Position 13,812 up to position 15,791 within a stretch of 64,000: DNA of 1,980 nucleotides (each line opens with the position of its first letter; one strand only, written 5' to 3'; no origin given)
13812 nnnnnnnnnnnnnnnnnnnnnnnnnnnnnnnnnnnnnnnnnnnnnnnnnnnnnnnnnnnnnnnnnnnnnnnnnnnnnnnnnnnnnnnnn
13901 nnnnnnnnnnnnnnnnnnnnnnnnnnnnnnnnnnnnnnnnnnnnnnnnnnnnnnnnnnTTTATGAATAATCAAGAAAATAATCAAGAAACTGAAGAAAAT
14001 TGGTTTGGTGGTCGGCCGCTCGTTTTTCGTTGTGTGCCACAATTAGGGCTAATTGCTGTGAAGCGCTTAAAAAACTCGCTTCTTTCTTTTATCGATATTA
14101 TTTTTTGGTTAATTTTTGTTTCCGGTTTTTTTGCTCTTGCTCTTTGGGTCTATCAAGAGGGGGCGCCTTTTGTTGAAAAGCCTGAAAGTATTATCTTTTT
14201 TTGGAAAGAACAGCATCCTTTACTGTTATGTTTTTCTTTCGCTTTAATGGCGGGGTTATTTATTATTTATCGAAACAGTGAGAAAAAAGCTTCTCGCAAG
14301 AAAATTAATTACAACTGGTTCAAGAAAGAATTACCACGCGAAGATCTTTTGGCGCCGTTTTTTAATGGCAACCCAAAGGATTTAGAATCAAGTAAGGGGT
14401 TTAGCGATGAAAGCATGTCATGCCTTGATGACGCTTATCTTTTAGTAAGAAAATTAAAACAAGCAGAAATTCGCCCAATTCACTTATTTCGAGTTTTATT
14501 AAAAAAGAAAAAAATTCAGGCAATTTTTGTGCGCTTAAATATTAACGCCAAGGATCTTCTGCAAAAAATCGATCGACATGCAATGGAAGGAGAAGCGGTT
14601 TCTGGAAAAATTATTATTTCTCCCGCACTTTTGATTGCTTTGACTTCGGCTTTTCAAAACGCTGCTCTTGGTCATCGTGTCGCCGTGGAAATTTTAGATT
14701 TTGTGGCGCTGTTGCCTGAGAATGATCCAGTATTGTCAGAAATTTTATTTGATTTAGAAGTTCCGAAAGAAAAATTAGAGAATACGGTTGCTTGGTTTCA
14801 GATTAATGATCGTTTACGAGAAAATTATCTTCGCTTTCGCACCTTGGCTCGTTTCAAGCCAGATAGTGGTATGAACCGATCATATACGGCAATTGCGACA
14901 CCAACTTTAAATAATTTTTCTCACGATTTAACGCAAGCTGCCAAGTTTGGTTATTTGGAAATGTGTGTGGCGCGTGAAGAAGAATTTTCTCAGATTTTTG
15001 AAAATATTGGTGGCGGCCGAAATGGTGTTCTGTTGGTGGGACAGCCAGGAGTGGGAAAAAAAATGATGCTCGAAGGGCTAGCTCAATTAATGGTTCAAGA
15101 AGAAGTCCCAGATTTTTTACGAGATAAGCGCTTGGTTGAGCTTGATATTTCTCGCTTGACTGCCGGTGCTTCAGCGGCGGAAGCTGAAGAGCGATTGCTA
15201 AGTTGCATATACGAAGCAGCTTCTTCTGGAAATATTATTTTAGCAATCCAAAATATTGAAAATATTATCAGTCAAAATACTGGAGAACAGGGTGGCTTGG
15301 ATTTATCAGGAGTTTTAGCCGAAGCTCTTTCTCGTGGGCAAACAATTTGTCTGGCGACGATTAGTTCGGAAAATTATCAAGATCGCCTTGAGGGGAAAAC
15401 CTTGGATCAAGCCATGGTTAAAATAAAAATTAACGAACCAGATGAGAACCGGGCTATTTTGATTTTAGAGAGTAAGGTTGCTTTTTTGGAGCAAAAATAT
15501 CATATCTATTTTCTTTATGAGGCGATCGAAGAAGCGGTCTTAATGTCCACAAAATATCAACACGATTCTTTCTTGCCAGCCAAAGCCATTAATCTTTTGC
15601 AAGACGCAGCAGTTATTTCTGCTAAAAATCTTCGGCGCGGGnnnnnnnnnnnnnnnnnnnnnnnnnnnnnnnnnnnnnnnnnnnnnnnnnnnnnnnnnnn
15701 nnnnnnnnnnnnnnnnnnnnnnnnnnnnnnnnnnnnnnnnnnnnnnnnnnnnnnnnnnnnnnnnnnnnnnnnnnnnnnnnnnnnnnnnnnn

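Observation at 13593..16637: Membrane-anchored Hsp100/Clp ATPase with an inactivated-looking first AAA+ module, paired with a small membrane protein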

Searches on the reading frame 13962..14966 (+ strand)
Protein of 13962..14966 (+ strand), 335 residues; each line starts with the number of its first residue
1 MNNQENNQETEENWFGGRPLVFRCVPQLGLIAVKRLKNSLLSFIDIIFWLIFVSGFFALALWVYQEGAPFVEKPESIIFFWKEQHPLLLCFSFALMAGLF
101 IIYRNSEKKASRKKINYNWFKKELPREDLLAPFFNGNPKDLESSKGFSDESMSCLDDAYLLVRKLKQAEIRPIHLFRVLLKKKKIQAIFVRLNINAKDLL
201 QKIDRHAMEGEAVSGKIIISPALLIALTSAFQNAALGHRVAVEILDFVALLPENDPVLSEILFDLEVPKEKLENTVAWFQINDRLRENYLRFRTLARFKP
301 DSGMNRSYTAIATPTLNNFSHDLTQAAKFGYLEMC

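Call 17: find_related_loci(query=A1, collection=genome_contigs, flank=8000)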
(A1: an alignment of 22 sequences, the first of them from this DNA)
Query A1 (335 aa) in genome_contigs; peptide patterns used: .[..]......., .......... (x = any residue, [..] = any of these).
209 stretches matched a pattern; 172 encode a relative of the query (tblastn E <= 1e-3); the best 80 are kept; 80 distinct loci.
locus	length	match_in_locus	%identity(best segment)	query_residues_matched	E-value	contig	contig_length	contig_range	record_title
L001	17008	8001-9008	70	1-335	2e-155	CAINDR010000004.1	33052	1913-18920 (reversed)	Candidatus Falkowbacteria bacterium isolate Loclat_bin-10343 genome assembly, contig: bin-10343:04/64, whole genome shot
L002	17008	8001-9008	67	1-335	8e-150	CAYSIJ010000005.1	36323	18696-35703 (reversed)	MAG TPA_asm: uncultured Gammaproteobacteria bacterium isolate binchicken_co113_247 genome assembly, contig: NODE_1247_le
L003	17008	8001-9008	63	1-335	1e-143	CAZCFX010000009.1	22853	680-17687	MAG TPA_asm: uncultured Gammaproteobacteria bacterium isolate SRP192927_co1_570 genome assembly, contig: NODE_4294_lengt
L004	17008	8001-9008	65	1-335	3e-143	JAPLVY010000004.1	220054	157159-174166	MAG: Candidatus Falkowbacteria bacterium isolate LacPavin_0818_WC55_MAG_40_9 LacPavin_0818_WC55_scaffold_57789, whole ge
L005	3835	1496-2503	63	1-335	4e-144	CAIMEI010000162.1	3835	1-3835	Candidatus Falkowbacteria bacterium isolate AlinenLipids_bin-9750 genome assembly, contig: bin-9750:162/189, whole genom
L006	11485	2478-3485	63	1-335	4e-137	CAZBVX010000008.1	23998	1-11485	MAG TPA_asm: uncultured Gammaproteobacteria bacterium isolate SRP294416_co1_736 genome assembly, contig: NODE_3940_lengt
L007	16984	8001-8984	41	3-335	8e-84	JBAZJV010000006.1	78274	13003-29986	MAG: Patescibacteria group bacterium isolate SO_2017_LW4_128 scaffold_945_c1_LW137-91_2017, whole genome shotgun sequenc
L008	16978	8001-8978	43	3-335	3e-83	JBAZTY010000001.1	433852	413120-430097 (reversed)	MAG: Patescibacteria group bacterium isolate SO_2017_GW1_214 NODE_147_length_433852_cov_2.564240_OW334_2017, whole genom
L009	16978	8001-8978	42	3-335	3e-83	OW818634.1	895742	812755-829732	metagenome genome assembly, chromosome: 1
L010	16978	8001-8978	41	3-335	2e-82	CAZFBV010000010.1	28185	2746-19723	MAG TPA_asm: uncultured Gammaproteobacteria bacterium isolate SRP170004_co1_568 genome assembly, contig: NODE_2463_lengt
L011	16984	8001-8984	41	3-335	3e-82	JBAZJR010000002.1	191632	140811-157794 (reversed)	MAG: Patescibacteria group bacterium isolate SO_2017_LW4_124 scaffold_230_c1_LW137-91_2017, whole genome shotgun sequenc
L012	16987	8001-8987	41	3-335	1e-79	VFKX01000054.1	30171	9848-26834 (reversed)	MAG: Candidatus Falkowbacteria bacterium isolate Bin_61_32 c_000005059200, whole genome shotgun sequence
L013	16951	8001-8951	42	13-335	4e-76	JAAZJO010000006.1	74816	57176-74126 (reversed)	MAG: Candidatus Falkowbacteria bacterium isolate AS21ysBPME_294 102707_AS21, whole genome shotgun sequence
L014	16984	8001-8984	40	3-335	7e-76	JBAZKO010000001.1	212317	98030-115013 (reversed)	MAG: Patescibacteria group bacterium isolate SO_2017_LW4_145 scaffold_187_c1_LW137-91_2017, whole genome shotgun sequenc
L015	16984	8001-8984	39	3-335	4e-75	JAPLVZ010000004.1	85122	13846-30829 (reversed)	MAG: Candidatus Falkowbacteria bacterium isolate LacPavin_0419_WC90_MAG_43_11 LacPavin_0419_WC90_scaffold_956369, whole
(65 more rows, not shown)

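Call 75: search_solved_structures(query=A1, max_evalue=1, show_alignments=1)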
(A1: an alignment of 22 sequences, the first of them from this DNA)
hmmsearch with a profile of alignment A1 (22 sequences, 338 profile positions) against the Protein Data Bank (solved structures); distinct sequences matched with E-value up to 1: 18.
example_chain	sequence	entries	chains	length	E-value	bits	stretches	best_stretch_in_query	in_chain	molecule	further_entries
4iod_B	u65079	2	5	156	1e-07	34.5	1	148-276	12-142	Malarial CLP B2 atpase/HSP101 protein | MALARIAL CLPB2 ATPASE/HSP101 PROTEIN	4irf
6e11_1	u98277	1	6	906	1.3e-06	30.9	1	148-276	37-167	Heat shock protein 101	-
6e10_1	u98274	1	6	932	4.3e-06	29.2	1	148-276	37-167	Heat shock protein 101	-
6em8_A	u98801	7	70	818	0.00021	23.6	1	150-336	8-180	ATP-dependent Clp protease ATP-binding subunit ClpC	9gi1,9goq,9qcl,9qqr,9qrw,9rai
6em9_A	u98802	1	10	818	0.00021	23.6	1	150-336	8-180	ATP-dependent Clp protease ATP-binding subunit ClpC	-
6emw_F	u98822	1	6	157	0.017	17.3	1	150-277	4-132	ATP-dependent Clp protease ATP-binding subunit ClpC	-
5d4w_A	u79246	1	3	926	0.037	16.3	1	143-289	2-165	Putative heat shock protein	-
8woj_A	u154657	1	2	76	0.13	14.5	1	98-161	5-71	RxLR121 effector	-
3pxg_A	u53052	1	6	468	0.16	14.2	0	315-336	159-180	Negative regulator of genetic competence ClpC/MecB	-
5wjb_A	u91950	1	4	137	0.36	13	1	116-179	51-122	Capsid assembly scaffolding protein,Myosin-7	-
1qvr_A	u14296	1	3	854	0.44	12.7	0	148-185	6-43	ClpB protein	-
3pxi_A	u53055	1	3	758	0.59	12.3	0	315-336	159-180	Negative regulator of genetic competence ClpC/MecB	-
3j3r_A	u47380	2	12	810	0.65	12.2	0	315-336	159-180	Negative regulator of genetic competence ClpC/MecB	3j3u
3j3s_A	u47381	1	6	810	0.65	12.2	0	315-336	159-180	Negative regulator of genetic competence ClpC/MecB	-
3j3t_A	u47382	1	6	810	0.65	12.2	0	315-336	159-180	Negative regulator of genetic competence ClpC/MecB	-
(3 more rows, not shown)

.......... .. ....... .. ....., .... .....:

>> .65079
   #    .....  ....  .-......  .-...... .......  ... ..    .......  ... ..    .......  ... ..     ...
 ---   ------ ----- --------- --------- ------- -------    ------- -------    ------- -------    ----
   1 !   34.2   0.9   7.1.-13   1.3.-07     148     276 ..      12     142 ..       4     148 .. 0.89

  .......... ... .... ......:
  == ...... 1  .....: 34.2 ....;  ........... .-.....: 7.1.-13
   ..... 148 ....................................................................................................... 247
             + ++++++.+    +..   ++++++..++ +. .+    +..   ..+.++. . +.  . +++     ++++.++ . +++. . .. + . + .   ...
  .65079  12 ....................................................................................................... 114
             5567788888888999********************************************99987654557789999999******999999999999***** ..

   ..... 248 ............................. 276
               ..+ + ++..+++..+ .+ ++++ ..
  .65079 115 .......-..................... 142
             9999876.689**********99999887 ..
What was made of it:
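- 14406..14855 (+): Clp_N-type N-domain (aa 149-298, eight helices). The family profile matches solved N-domains of HSP101 (1e-7) and ClpC (2e-4) (call 75).
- Checked: The family profile does match solved Clp N-domains at E = 1e-7 (call 75).
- N-domain is Clp_N: call 75. A Clp_N substrate/adaptor domain is retained (call 75).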

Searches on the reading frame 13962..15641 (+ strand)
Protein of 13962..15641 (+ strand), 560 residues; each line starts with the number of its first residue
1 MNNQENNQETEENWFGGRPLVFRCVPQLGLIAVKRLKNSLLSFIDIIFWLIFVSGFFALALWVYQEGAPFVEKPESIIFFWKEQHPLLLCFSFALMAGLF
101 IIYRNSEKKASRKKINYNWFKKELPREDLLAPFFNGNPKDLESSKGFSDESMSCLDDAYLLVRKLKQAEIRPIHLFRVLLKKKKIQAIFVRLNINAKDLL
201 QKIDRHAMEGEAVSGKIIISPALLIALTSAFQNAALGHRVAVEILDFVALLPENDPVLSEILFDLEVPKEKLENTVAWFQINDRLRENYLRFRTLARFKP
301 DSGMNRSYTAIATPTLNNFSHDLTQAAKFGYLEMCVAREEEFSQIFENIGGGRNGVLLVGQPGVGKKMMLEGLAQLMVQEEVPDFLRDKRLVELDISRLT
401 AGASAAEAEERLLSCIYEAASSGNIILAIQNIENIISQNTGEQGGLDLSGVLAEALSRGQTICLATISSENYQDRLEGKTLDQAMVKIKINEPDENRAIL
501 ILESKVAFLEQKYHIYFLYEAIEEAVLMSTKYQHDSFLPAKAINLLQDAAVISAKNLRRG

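Call 9: find_homologous_proteins(query=window:13962-15641:+, max_evalue=0.00001)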
Query window:13962-15641:+ (560 aa): 1287 proteins with E <= 0.00001 among 8000 candidates; the best 120 are listed.
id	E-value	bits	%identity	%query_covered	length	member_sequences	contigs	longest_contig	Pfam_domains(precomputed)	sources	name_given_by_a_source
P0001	0.0e+0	1238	100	100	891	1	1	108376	PF02861.26,PF07724.21,PF00004.36,PF17871.8,PF07728.21,PF10431.16,PF13191.13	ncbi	ncbi:MAG: AAA family ATPase [Patescibacteria group bacterium]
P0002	4.1e-279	945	76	100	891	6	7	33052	PF02861.26,PF07724.21,PF00004.36,PF17871.8,PF13238.13,PF07728.21,PF10431.16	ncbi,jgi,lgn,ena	jgi:ATP-dependent Clp protease ATP-binding subunit ClpC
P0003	6.8e-254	862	70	100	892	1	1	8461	PF02861.26,PF07724.21,PF00004.36,PF17871.8,PF13238.13,PF07728.21,PF10431.16,PF13191.13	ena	-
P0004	5.9e-250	849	70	100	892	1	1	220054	PF02861.26,PF07724.21,PF00004.36,PF13401.13,PF17871.8,PF07728.21,PF10431.16,PF13191.13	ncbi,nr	ncbi:MAG: ATP-dependent Clp protease ATP-binding subunit [Candidatus Falkowbacteria bacterium]|nr:AT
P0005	1.1e-248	845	69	100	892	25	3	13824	PF02861.26,PF07724.21,PF00004.36,PF13401.13,PF17871.8,PF13238.13,PF07728.21,PF10431.16,PF13191.13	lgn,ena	-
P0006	5.6e-246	836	68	100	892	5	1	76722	PF02861.26,PF07724.21,PF00004.36,PF17871.8,PF07728.21,PF10431.16,PF13191.13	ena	-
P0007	2.0e-243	827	67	100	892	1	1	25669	PF02861.26,PF07724.21,PF00004.36,PF13401.13,PF17871.8,PF07728.21,PF10431.16,PF20720.4,PF13191.13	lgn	-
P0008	7.0e-226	769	63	100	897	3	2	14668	PF02861.26,PF07724.21,PF00004.36,PF17871.8,PF07728.21,PF10431.16,PF13191.13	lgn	-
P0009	3.8e-202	691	57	100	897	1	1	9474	PF02861.26,PF00158.33,PF07724.21,PF12775.14,PF00004.36,PF13401.13,PF17871.8,PF07728.21,PF10431.16,PF20720.4,PF13191.13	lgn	-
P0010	2.1e-160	553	50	99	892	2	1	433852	PF13173.13,PF02861.26,PF20030.6,PF13555.13,PF00004.36,PF13401.13,PF17871.8,PF07728.21,PF13191.13,PF00158.33,PF07724.21,PF12775.14,PF10431.16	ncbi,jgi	ncbi:MAG: ATP-dependent Clp protease ATP-binding subunit [Patescibacteria group bacterium]|jgi:ATP-d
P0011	2.6e-159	550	48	99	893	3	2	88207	PF02861.26,PF07724.21,PF13604.13,PF12775.14,PF00004.36,PF13401.13,PF17871.8,PF07728.21,PF10431.16,PF13191.13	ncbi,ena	-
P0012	5.4e-159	549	47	97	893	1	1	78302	PF02861.26,PF07724.21,PF12775.14,PF00004.36,PF13401.13,PF17871.8,PF07728.21,PF10431.16,PF13191.13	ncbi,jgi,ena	ncbi:MAG: ATP-dependent Clp protease ATP-binding subunit [Patescibacteria group bacterium]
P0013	1.1e-158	548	49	99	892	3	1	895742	PF13173.13,PF02861.26,PF20030.6,PF13604.13,PF13555.13,PF00004.36,PF13401.13,PF17871.8,PF07728.21,PF13191.13,PF00158.33,PF07724.21,PF12775.14,PF01078.28,PF10431.16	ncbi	-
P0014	2.4e-158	546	48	99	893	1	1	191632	PF02861.26,PF20030.6,PF00004.36,PF13401.13,PF20703.4,PF17871.8,PF07728.21,PF13191.13,PF00158.33,PF07724.21,PF12775.14,PF01078.28,PF10431.16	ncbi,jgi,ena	ncbi:MAG: ATP-dependent Clp protease ATP-binding subunit [Patescibacteria group bacterium]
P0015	4.3e-158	546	47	99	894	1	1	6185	PF13173.13,PF02861.26,PF20030.6,PF13555.13,PF00004.36,PF13401.13,PF17871.8,PF13238.13,PF01637.25,PF07728.21,PF13191.13,PF07724.21,PF12775.14,PF01078.28,PF10431.16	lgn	-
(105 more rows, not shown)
